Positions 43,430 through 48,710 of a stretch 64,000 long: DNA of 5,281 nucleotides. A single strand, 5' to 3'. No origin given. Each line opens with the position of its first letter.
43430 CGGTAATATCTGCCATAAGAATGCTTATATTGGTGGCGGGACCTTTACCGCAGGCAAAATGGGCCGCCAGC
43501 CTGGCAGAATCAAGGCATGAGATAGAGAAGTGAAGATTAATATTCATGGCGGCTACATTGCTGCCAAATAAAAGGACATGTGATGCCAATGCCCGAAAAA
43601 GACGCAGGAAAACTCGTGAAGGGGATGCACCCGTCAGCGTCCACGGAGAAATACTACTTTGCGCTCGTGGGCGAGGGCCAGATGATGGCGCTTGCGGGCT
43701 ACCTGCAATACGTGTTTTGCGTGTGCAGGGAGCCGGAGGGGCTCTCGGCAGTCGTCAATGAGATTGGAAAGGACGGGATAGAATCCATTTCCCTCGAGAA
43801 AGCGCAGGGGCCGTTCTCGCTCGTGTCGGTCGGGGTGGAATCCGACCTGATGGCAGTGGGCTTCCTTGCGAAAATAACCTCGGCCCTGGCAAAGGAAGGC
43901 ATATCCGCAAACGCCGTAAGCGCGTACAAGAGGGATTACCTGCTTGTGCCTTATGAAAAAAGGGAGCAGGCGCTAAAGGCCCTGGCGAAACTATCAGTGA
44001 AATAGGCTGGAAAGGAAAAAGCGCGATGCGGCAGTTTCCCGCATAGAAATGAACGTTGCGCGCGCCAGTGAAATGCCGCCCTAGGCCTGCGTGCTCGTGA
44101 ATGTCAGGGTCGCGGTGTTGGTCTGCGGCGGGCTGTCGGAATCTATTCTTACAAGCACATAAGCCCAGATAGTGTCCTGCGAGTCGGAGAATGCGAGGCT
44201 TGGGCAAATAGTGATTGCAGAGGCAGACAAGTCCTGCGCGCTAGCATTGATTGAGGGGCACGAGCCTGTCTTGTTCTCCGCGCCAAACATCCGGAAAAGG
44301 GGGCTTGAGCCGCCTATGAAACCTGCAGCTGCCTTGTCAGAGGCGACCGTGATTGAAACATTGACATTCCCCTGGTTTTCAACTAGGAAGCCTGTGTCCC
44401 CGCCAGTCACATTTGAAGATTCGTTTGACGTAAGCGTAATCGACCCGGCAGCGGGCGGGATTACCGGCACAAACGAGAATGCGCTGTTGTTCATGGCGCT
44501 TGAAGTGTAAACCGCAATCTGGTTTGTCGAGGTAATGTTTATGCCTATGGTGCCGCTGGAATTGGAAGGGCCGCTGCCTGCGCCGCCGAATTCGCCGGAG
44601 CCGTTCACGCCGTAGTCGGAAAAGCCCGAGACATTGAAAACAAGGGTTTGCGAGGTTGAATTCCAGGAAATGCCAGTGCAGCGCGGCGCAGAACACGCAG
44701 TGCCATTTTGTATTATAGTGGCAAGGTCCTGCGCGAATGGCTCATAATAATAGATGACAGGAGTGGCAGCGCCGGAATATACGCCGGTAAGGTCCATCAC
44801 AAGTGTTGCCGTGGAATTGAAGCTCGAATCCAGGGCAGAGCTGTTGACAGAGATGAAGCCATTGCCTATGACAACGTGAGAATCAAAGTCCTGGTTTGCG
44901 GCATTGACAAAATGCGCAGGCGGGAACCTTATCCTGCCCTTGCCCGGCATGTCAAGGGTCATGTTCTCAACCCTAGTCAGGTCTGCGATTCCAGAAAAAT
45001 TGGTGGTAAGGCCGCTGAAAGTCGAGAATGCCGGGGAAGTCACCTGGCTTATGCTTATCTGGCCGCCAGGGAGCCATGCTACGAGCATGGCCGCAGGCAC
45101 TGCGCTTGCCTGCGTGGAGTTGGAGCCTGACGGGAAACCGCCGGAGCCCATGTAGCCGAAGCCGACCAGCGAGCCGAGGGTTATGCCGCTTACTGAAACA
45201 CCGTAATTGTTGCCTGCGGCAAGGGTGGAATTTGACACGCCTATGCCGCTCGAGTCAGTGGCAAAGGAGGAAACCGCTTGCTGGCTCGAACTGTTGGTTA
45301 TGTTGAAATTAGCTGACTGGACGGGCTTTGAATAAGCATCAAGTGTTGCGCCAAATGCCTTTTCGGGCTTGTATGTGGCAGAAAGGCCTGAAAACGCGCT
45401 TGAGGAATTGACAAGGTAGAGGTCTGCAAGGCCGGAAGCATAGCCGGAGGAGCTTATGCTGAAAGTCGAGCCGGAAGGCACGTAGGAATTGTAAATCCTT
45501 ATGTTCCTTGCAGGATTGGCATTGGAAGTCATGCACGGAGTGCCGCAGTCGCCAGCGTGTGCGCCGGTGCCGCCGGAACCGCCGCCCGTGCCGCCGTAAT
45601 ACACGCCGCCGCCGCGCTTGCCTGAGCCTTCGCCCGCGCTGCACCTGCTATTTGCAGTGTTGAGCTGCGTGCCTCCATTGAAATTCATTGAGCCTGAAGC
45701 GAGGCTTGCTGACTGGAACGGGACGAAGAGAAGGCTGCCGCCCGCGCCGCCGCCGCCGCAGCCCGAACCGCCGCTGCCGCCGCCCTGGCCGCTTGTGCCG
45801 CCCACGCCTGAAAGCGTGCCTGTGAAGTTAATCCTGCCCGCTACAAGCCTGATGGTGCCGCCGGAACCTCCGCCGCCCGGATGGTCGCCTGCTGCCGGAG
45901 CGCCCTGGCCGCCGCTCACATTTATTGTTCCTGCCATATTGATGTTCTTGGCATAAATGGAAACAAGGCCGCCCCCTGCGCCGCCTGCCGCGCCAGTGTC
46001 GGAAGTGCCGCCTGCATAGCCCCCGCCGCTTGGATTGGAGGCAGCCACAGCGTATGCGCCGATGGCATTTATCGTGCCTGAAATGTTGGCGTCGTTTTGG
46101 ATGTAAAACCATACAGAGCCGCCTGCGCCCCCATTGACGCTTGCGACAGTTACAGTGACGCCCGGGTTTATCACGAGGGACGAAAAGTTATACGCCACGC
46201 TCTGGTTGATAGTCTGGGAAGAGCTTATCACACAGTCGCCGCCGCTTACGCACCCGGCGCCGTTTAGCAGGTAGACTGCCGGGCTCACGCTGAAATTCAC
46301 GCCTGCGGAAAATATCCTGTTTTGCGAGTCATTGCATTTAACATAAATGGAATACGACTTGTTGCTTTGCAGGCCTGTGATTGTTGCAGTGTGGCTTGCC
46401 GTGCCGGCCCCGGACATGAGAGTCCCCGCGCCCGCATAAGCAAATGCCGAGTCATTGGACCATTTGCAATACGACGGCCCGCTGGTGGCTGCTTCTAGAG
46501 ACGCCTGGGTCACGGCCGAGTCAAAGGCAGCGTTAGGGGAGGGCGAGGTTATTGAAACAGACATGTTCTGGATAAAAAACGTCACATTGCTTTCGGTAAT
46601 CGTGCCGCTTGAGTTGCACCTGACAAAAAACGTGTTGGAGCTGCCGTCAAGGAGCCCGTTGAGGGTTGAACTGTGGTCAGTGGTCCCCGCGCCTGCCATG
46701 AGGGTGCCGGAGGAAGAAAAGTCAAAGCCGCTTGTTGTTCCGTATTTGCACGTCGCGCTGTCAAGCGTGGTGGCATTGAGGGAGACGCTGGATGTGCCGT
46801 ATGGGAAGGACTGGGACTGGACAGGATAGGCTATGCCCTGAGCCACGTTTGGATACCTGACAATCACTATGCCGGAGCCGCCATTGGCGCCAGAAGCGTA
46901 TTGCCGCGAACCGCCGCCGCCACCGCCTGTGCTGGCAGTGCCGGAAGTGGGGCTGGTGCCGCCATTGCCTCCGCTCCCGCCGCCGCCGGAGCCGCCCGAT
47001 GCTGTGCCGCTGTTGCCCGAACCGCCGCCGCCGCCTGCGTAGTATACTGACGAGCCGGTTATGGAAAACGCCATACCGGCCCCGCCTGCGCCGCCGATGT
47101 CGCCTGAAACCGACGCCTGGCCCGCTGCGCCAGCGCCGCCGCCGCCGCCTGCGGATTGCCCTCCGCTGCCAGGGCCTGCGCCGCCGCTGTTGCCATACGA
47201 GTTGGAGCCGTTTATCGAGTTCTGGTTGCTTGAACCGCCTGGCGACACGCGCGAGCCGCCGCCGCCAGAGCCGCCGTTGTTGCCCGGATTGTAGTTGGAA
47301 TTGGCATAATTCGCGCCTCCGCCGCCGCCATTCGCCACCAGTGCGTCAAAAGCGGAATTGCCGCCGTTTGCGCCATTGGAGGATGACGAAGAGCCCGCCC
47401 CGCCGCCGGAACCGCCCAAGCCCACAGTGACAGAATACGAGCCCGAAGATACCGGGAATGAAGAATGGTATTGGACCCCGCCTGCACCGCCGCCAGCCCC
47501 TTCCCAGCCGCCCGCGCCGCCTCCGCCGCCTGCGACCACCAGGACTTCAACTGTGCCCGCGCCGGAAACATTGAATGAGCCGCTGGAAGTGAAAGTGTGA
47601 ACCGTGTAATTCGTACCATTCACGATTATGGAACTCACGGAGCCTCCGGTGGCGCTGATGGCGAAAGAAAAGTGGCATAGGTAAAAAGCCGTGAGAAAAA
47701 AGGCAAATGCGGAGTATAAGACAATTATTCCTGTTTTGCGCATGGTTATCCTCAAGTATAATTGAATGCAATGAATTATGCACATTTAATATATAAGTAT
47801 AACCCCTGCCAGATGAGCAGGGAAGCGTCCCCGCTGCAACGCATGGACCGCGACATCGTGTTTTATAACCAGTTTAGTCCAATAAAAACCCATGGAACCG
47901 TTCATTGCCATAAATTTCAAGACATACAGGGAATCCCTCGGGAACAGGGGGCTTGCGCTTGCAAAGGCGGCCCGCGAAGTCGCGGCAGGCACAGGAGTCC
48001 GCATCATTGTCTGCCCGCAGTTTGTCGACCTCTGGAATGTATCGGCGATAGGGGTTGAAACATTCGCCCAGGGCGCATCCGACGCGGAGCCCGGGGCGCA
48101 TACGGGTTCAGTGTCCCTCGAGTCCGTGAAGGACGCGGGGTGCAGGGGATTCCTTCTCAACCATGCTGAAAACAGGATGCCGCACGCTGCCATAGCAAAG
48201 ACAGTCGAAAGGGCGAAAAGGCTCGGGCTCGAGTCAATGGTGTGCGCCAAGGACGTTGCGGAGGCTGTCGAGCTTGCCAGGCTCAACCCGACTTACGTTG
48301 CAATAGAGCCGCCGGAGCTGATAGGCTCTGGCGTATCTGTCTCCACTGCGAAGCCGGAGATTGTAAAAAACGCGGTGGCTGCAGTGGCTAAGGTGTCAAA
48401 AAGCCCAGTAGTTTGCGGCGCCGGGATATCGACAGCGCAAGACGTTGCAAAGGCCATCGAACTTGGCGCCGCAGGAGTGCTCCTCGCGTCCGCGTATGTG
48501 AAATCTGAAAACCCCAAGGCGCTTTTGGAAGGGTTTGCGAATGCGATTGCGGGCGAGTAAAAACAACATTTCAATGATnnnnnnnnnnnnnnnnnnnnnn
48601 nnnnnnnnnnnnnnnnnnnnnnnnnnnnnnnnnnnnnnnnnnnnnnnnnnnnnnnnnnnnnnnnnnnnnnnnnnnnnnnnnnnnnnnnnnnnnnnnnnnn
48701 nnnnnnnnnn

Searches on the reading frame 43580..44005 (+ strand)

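Call 8: search_protein_families(library=pfam, proteins=[window:43580-44005:+], max_evalue=0.01)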
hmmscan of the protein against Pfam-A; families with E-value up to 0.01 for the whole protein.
window:43580-44005:+ (141 aa): 2 families
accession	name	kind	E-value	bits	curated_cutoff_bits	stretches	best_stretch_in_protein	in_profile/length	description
PF13840.12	ACT_7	-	1.3e-15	57.5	27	1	82-136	9-64/65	ACT domain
PF10000.15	ACT_3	-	3e-05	24.3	25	1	6-60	3-54/70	ACT domain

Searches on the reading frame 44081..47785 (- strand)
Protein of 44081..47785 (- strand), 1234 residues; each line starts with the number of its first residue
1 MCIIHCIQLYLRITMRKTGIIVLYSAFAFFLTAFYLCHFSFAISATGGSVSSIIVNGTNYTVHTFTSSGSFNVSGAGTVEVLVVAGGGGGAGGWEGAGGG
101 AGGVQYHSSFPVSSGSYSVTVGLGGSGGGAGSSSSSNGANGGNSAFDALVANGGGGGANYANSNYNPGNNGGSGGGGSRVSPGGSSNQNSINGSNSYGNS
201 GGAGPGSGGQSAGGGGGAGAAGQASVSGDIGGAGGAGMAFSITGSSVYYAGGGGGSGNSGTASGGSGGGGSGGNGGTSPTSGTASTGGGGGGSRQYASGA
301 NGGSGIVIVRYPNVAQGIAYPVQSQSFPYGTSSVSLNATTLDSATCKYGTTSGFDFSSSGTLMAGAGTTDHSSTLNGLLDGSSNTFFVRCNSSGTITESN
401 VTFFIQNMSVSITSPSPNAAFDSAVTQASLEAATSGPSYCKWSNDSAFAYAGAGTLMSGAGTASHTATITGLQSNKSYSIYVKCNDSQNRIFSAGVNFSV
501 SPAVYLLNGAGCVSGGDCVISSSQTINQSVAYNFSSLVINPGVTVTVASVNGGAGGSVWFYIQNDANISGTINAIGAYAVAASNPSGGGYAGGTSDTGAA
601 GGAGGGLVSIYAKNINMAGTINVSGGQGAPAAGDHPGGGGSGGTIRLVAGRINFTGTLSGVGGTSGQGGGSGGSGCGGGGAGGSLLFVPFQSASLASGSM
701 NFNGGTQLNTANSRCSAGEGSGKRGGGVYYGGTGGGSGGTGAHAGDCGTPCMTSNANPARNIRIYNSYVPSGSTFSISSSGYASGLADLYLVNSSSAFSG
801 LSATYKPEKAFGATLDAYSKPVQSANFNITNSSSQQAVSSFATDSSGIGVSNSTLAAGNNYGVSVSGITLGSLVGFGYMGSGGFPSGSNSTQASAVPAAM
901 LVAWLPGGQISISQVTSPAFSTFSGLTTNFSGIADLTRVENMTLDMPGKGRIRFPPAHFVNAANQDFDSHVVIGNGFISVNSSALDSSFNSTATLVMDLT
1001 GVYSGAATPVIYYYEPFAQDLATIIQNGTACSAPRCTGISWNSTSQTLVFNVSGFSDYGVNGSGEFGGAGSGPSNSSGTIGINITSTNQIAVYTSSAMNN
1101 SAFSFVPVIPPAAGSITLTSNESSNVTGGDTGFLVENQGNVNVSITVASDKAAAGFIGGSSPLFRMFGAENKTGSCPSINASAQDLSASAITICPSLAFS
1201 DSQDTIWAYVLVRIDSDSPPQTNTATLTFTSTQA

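Call 8: search_protein_families(library=pfam, proteins=[window:44081-47785:-], max_evalue=0.01)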
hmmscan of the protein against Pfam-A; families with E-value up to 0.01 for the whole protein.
window:44081-47785:- (1234 aa): 2 families
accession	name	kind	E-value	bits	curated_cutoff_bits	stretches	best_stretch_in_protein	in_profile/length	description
PF21722.4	Gly_rich_2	-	8.2e-23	82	24.3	1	66-311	1-225/226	Glycine-rich domain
PF16656.11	Pur_ac_phosph_N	-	0.0073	17.3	30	0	423-493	23-86/93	Purple acid Phosphatase, N-terminal domain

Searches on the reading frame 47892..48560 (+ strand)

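Call 8: search_protein_families(library=pfam, proteins=[window:47892-48560:+], max_evalue=0.01)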
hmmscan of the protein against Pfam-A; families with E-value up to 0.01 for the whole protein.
window:47892-48560:+ (222 aa): 8 families
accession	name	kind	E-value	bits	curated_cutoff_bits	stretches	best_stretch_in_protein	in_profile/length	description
PF00121.24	TIM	-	2.2e-39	135.9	20.1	1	3-211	1-241/245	Triosephosphate isomerase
PF05690.20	ThiG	-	5.8e-09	36.1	23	1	157-220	162-225/247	Thiazole biosynthesis protein ThiG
PF00290.26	Trp_syntA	-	2.9e-06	26.9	27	1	149-205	177-232/259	Tryptophan synthase alpha chain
PF01070.24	FMN_dh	-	6.6e-06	25.8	24.9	1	158-203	263-306/350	FMN-dependent dehydrogenase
PF00977.27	His_biosynth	-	4e-05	23.6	23.6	1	154-206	57-109/228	Histidine biosynthesis protein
PF03060.21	NMO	-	0.00019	21.4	28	1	151-206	175-229/331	Nitronate monooxygenase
PF00478.31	IMPDH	-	0.0044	16.5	25.6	1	161-203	198-240/345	IMP dehydrogenase / GMP reductase domain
PF00218.27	IGPS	-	0.0069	16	27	1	104-211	150-250/254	Indole-3-glycerol phosphate synthase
